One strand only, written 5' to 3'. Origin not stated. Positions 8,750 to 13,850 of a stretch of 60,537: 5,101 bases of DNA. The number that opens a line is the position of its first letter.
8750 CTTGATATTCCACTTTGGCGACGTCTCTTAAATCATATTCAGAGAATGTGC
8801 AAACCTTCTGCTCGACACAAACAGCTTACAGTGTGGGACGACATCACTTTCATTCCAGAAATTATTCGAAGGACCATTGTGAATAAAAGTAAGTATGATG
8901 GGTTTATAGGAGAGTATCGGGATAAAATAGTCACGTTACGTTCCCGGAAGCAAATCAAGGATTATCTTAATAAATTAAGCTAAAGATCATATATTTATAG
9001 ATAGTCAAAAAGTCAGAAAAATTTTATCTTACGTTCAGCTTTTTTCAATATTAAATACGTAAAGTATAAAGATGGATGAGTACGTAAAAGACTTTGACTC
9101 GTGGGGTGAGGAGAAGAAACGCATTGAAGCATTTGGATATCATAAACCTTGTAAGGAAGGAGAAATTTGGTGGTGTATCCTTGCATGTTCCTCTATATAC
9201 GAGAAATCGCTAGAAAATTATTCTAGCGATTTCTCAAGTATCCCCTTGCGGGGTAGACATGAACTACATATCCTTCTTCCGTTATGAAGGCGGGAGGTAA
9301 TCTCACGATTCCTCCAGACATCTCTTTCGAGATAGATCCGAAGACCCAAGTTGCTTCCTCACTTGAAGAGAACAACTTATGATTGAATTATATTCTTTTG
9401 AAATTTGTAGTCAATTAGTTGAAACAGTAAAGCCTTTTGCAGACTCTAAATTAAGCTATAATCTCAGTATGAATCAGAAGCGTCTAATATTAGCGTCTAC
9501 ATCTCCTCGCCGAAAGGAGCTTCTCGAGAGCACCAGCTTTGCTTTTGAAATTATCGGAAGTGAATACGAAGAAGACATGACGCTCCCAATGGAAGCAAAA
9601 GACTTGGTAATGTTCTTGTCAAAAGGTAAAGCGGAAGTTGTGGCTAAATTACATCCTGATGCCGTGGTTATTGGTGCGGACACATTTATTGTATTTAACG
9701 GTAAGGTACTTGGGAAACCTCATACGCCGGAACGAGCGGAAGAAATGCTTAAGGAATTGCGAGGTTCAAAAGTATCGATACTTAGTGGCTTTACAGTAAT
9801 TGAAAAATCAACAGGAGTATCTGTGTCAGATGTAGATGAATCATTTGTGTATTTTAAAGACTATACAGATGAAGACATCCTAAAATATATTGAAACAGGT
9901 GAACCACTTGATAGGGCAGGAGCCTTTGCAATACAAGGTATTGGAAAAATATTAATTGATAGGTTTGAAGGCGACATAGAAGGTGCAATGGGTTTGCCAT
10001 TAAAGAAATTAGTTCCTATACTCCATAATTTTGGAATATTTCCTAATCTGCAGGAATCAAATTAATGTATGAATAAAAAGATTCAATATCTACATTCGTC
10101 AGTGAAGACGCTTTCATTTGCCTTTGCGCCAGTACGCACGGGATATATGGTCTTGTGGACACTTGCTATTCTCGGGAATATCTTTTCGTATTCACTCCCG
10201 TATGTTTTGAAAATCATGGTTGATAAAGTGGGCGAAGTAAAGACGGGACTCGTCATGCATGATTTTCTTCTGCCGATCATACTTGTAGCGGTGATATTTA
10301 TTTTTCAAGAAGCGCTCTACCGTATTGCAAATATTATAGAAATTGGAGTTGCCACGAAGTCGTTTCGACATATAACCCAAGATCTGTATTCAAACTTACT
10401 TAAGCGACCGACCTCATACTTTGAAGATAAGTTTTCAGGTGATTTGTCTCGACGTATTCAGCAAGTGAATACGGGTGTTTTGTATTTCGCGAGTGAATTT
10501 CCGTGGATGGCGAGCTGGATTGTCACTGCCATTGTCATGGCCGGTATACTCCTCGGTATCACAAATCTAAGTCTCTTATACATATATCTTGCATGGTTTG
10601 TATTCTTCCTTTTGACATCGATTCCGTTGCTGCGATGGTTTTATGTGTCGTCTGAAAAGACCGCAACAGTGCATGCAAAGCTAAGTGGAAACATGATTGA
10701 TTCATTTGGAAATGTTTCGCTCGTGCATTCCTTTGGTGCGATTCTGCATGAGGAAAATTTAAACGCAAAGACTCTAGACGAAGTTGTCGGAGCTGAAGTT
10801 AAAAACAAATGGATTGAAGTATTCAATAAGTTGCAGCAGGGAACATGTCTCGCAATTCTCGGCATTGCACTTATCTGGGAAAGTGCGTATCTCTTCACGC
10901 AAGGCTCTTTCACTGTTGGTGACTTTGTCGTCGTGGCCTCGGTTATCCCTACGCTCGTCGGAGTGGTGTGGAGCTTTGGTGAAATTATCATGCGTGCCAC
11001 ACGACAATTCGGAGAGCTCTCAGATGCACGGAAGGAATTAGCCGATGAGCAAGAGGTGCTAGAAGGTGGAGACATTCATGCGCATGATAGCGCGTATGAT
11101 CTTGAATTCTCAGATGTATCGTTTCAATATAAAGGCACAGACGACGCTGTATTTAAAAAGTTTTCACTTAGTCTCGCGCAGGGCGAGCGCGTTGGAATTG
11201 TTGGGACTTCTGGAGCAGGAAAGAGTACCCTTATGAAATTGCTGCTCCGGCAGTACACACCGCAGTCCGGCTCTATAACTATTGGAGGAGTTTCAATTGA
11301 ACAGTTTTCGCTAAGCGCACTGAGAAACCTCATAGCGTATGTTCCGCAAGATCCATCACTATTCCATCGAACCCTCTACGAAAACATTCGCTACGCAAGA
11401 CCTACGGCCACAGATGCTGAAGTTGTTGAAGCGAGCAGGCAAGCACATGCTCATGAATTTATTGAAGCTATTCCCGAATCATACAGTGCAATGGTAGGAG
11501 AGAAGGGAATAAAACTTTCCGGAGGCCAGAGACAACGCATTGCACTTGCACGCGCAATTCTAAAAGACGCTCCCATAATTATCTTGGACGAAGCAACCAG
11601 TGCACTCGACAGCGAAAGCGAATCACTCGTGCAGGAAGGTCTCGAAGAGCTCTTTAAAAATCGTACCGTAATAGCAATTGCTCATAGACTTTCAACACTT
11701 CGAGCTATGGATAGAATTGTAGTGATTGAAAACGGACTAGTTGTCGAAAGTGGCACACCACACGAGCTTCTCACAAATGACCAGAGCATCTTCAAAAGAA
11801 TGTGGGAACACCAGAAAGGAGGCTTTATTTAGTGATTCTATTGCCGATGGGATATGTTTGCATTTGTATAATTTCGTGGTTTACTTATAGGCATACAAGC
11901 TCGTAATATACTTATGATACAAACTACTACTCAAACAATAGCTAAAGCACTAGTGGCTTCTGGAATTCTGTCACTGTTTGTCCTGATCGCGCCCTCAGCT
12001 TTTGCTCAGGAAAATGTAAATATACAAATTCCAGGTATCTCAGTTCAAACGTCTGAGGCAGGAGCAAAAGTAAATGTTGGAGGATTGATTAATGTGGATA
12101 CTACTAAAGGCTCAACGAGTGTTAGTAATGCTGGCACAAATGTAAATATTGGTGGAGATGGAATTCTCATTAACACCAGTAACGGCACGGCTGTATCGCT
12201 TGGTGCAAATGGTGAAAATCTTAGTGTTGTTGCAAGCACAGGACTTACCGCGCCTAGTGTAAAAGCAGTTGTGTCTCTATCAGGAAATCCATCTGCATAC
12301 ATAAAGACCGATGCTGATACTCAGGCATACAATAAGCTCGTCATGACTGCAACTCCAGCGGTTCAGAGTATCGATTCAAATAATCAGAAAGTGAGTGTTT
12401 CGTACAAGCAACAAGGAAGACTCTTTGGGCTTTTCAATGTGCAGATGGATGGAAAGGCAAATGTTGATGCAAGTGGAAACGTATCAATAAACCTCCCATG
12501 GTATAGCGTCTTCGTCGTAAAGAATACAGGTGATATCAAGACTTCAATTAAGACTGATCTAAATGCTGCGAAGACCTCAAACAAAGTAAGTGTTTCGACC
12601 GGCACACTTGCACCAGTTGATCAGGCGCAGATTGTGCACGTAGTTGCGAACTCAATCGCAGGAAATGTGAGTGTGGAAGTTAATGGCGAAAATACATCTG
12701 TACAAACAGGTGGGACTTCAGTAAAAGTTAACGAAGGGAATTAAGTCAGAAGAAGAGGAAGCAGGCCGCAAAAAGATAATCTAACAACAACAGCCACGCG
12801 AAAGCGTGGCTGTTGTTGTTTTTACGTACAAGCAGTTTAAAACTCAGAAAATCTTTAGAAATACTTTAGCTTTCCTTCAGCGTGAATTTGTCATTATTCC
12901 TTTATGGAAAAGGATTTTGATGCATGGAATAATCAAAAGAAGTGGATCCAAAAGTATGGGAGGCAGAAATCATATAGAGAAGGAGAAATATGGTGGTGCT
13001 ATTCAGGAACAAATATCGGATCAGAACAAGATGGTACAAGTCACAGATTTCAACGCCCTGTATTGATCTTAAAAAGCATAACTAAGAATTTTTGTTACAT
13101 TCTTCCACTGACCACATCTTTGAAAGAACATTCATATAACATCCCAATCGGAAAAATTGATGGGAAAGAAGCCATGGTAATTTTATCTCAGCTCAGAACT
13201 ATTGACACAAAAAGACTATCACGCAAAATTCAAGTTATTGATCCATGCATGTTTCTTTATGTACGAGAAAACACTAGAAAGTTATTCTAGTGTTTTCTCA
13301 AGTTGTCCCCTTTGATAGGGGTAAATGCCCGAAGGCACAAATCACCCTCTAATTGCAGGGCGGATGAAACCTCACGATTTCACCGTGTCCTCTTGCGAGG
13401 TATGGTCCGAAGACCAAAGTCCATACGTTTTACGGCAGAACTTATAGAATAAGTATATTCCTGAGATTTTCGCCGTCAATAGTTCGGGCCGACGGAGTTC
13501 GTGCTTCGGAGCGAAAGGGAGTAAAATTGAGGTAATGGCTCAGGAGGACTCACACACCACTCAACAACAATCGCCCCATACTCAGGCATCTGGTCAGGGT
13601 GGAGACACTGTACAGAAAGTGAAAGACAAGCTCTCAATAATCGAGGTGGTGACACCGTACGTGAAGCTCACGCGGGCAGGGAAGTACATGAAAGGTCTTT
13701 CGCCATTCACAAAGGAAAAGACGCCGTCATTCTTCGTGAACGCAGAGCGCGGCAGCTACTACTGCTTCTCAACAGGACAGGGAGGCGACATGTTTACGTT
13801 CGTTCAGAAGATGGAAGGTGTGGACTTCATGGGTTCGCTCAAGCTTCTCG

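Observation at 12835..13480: Orphan MazF/PemK-like toxin gene fused at its 3' end to a roughly 180-nt structured RNA, a candidate RNA partner for the toxin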

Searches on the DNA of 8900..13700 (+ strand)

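Call 5: search_rna_families(source=window, start=8900, end=13700, threshold=evalue, max_evalue=10, show_alignments=3)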
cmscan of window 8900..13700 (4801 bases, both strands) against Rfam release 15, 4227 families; matches with E-value up to 10: 12.
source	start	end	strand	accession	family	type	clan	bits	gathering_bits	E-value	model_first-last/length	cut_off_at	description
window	12784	12872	-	RF02397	sau-5971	Gene; sRNA;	-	27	90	0.11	1-96/96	no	Staphylococcus sRNA sau-5971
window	9137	9236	-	RF02058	STnc400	Gene;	-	23.2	80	0.38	1-125/125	no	Gammaproteobacterial sRNA STnc400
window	12782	12909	-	RF02618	SSRC34_2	Gene; sRNA;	-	23.1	48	1.7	1-125/125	no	Streptococcus sRNA 34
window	9188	9239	-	RF04255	MIR8001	Gene; miRNA;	-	20.7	90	2.1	1-67/67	no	MIR8001 microRNA precursor family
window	9201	9235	+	RF04255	MIR8001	Gene; miRNA;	-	20.3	90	2.7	15-51/67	no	MIR8001 microRNA precursor family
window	10363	10487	+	RF01248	snR8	Gene; snRNA; snoRNA; HACA-box;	CL00039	20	45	1.8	1-184/184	no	Small nucleolar RNA snR8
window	12960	13127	-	RF01983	Pinc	Gene; lncRNA;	-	19.6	60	5.6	1-154/154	no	Pregnancy induced noncoding RNA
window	12784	12819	+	RF03879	mir-2831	Gene; miRNA;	-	19.1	90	4.2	1-75/75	no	mir-2831 microRNA precursor family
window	9803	9867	-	RF02438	SpF51_sRNA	Gene; sRNA;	-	18.7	50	7.6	1-45/45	no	Streptococcus sRNA SpF51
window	11896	11992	-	RF01420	snoR113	Gene; snRNA; snoRNA; CD-box;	-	16.6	47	7.7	1-103/103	no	Small nucleolar RNA snoR113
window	9611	9663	+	RF00114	S15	Cis-reg; leader;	CL00121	14.7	39.5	6.4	1-117/117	no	Ribosomal S15 leader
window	10363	10469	-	RF01296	snoU85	Gene; snRNA; snoRNA; HACA-box;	CL00082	11.8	41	5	1-329/329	no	Small nucleolar RNA U85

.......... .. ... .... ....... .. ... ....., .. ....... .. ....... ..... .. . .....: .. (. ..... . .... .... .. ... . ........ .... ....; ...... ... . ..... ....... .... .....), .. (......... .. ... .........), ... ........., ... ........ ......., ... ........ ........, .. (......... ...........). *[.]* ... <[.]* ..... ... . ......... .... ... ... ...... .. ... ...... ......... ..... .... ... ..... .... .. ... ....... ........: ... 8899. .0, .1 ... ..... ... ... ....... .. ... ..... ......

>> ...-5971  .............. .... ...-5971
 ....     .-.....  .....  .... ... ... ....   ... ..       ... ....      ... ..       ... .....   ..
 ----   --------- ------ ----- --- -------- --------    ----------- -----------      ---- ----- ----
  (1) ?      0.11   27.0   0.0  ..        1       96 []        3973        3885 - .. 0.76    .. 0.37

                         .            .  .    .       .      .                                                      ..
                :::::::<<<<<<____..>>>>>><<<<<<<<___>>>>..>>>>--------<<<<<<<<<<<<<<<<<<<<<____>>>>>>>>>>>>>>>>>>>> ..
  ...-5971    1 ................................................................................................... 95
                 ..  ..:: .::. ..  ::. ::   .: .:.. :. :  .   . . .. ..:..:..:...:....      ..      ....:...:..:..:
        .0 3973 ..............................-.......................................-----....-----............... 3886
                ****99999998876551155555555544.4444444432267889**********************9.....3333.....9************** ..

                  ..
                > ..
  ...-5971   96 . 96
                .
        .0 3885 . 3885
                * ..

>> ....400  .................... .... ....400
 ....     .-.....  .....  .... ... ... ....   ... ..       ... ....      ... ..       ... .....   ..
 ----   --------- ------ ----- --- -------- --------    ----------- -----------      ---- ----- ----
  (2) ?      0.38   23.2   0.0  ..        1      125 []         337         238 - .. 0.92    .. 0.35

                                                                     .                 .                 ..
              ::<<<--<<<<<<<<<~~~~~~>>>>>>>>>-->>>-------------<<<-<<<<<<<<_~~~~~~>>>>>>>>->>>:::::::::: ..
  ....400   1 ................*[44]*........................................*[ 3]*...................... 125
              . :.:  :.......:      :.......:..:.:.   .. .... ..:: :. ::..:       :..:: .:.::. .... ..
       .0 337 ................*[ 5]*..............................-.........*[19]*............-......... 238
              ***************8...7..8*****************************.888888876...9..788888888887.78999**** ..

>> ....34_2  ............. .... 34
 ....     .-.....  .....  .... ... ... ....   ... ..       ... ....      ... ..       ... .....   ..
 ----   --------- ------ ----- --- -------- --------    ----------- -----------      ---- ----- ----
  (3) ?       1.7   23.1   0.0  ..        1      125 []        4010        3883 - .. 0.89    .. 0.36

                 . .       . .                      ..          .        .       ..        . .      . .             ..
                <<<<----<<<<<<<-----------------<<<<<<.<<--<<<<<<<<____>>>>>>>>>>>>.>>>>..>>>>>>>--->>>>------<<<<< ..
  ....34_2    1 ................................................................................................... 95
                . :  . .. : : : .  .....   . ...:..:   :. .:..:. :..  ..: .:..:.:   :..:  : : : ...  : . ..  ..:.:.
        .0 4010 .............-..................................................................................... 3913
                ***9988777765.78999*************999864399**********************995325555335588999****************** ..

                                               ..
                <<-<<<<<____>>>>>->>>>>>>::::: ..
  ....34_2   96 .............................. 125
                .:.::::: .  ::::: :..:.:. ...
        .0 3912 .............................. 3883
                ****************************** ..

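Call 33: search_rna_families(sources=[L001, L002, L003, L005, L006, L007, L011, L012, L017, L019, L020, L036, L044, L048, L052, L060, L067, L074], threshold=gathering)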
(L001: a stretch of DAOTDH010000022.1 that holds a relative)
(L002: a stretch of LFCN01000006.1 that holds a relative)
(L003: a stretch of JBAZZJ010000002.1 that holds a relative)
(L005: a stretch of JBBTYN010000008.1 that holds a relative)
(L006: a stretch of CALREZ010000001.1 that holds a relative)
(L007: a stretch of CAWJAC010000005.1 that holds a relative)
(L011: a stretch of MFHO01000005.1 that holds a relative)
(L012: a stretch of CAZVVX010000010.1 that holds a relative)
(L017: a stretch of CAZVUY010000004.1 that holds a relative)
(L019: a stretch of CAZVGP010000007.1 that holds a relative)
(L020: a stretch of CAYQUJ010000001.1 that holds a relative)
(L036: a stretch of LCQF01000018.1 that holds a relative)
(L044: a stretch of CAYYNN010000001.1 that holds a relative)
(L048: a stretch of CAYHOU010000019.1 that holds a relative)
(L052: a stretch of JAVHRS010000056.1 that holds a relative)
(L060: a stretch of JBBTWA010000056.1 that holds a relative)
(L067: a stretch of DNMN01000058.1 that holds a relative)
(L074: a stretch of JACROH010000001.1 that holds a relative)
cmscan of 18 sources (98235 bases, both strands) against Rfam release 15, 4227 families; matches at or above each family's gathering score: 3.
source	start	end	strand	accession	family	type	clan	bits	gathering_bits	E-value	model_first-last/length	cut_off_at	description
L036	6091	6161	+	RF00005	tRNA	Gene; tRNA;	CL00001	67.1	29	3e-12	1-71/71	no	tRNA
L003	6149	6220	+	RF00005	tRNA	Gene; tRNA;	CL00001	66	29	5.9e-12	1-71/71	no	tRNA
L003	4591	4677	+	RF00005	tRNA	Gene; tRNA;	CL00001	60.2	29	2.4e-10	1-71/71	no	tRNA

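Call 34: search_rna_families(source=L036, start=3300, end=3520, threshold=evalue, max_evalue=10, show_alignments=2)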
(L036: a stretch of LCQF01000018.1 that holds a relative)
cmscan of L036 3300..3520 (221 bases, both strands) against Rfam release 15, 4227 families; matches with E-value up to 10: 9.
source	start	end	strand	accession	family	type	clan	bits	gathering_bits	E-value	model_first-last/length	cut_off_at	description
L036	3472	3520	-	RF02746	AsrC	Gene; antisense;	-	19.9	111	0.00025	76-124/886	5'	antisense RNA of rseC mRNA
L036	3348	3427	-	RF00236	ctRNA_pGA1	Gene; antisense;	-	19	45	0.11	1-79/79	no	ctRNA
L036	3363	3394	-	RF04201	MIR7510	Gene; miRNA;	-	17.9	93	0.43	1-79/79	no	MIR7510 microRNA precursor family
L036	3362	3396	-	RF03560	mir-3926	Gene; miRNA;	-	16.3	82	1.7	11-53/63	no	mir-3926 microRNA precursor family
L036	3309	3371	-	RF00170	msr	Gene;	-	15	52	5.8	1-69/69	no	Retron msr RNA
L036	3386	3428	-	RF01696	Chlorobi-1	Gene; sRNA;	-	14.8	50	0.13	1-67/67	no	Chlorobi-1 RNA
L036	3470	3519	-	RF03519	mir-238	Gene; miRNA;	-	14.5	80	3.3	1-85/85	no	mir-238 microRNA precursor family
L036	3300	3400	+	RF02637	EF0408_EF0409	Gene; sRNA;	-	14.2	440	0.096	310-412/412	5'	Enterococcus sRNA EF0408_EF0409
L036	3408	3421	+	RF01356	CRISPR-DR28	Gene; CRISPR;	-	13.7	35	8.3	8-21/24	no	CRISPR RNA direct repeat element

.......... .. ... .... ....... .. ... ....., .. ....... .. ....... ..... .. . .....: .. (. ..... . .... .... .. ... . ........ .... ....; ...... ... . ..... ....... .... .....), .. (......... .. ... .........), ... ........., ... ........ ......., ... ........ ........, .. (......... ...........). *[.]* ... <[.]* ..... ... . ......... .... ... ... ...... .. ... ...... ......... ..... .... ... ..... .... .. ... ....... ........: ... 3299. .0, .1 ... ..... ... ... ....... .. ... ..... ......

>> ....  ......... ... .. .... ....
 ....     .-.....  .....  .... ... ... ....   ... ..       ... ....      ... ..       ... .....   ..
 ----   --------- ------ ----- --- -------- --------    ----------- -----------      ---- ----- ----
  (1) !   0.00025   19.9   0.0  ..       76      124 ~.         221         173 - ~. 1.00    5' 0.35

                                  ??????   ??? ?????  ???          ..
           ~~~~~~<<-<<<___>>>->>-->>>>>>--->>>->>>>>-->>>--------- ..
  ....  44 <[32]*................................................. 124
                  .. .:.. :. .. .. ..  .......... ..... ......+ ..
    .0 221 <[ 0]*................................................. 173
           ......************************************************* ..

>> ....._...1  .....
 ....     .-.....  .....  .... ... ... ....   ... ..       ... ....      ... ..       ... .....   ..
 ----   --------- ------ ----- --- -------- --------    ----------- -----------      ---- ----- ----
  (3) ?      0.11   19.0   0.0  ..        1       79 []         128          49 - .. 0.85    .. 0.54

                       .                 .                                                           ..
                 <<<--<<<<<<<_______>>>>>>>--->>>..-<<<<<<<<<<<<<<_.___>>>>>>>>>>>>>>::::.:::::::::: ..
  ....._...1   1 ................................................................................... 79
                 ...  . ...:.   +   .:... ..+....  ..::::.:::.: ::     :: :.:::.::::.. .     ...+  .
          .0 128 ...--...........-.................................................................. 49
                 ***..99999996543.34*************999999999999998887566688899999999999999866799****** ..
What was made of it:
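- On Any Rfam 15 family: The best sub-threshold hit on the sRNA itself is ctRNA_pGA1, 19 bits against a gathering score of 45 (calls 5, 34).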

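Call 47: build_rna_model(alignment_id=A7, structure=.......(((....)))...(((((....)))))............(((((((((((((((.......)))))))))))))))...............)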
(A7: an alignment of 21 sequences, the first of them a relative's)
Model R1 built from alignment A7 (21 sequences, 98 columns); structure: as given.
model positions 84; base pairs 23; branch points 2; effective number of sequences 1.76; information 0.676 bits per position. Calibrated on 0.2 Mb of random sequence (short: E-values are rough).
structure used (alignment columns):
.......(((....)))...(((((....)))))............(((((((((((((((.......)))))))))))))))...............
